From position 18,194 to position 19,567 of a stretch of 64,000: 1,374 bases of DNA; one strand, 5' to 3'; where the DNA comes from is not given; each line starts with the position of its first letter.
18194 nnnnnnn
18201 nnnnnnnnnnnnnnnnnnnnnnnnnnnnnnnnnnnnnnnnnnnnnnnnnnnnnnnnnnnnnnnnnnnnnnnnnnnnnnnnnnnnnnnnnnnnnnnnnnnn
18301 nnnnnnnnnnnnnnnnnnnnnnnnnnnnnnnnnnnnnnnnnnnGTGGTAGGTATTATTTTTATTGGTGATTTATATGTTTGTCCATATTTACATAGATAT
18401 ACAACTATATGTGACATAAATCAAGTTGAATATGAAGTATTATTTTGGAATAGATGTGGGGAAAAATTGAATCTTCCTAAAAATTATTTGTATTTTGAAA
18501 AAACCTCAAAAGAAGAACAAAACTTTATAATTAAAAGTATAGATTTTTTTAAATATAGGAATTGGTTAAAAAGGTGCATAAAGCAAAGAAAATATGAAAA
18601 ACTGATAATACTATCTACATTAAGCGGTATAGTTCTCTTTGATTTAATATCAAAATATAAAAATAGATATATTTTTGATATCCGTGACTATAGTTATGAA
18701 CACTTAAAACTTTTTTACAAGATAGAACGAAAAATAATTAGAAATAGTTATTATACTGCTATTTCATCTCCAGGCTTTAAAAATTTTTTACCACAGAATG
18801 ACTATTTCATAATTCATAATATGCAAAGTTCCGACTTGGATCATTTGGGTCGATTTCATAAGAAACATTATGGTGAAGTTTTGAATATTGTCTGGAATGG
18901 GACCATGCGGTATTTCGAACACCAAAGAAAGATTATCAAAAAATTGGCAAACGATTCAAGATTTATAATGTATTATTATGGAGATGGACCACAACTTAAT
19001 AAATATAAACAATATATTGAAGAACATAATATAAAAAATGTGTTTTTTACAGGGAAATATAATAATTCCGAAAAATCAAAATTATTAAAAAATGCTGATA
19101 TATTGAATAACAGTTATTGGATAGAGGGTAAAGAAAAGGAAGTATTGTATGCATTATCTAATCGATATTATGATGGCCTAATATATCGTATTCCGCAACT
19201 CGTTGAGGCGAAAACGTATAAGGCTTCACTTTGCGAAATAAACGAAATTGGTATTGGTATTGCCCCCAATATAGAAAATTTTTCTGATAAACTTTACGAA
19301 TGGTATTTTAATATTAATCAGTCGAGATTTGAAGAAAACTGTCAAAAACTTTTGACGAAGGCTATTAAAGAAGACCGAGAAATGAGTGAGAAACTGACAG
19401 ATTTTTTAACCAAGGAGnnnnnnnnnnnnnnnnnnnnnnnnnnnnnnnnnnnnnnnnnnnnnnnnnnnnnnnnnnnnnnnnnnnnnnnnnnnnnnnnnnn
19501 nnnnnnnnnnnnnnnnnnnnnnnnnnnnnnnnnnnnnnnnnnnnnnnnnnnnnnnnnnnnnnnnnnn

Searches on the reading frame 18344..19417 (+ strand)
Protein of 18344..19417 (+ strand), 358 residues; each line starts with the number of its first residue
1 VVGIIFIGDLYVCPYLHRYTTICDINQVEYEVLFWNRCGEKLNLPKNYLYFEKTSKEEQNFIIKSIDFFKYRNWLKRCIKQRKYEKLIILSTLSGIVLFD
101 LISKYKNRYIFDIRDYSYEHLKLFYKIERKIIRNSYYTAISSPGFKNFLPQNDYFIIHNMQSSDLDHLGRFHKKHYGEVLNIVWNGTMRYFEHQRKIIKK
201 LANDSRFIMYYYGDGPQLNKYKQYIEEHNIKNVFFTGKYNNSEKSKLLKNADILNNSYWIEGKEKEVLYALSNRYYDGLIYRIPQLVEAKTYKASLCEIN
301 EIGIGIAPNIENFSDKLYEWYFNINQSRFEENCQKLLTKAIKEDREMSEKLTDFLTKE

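Call 23: find_encoding_contigs(protein=window:18344-19417:+, flank=10000, max_places=1)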
Protein window:18344-19417:+ (358 aa): 23 contigs read that carry it; 1 place shown.
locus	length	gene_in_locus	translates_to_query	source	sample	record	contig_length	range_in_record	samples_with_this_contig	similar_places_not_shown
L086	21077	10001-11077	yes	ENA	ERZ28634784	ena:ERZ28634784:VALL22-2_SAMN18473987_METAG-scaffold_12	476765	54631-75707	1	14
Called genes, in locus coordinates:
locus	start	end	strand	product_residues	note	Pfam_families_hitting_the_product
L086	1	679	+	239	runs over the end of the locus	-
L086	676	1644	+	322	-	PF00781:DAGK_cat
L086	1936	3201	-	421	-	PF14659:Phage_int_SAM_3 (weak), PF22022:Phage_int_M (weak), PF00589:Phage_integrase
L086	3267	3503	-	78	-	-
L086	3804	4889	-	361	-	PF01073:3Beta_HSD, PF01370:Epimerase, PF02719:Polysacc_synt_2, PF04321:RmlD_sub_bind, PF16363:GDP_Man_Dehyd, PF07993:NAD_binding_4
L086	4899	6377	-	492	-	PF01381:HTH_3 (weak), PF12844:HTH_19 (faint), PF13560:HTH_31 (faint), PF01210:NAD_Gly3P_dh_N (weak), PF03721:UDPG_MGDP_dh_N, PF00984:UDPG_MGDP_dh, PF03720:UDPG_MGDP_dh_C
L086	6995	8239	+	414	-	PF00155:Aminotran_1_2, PF01041:DegT_DnrJ_EryC1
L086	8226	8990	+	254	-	PF02397:Bac_transf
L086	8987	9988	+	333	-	PF00535:Glycos_transf_2, PF10111:Glyco_tranf_2_2 (weak), PF13641:Glyco_tranf_2_3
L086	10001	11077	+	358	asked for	-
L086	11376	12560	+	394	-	PF00534:Glycos_transf_1, PF13692:Glyco_trans_1_4, PF13524:Glyco_trans_1_2 (weak)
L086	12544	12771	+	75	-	-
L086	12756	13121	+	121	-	PF25084:LbH_EIF2B (faint), PF25087:GMPPB_C (faint), PF14602:Hexapep_2 (faint), PF00132:Hexapep (weak)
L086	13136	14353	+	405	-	PF04932:Wzy_C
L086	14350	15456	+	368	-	PF13524:Glyco_trans_1_2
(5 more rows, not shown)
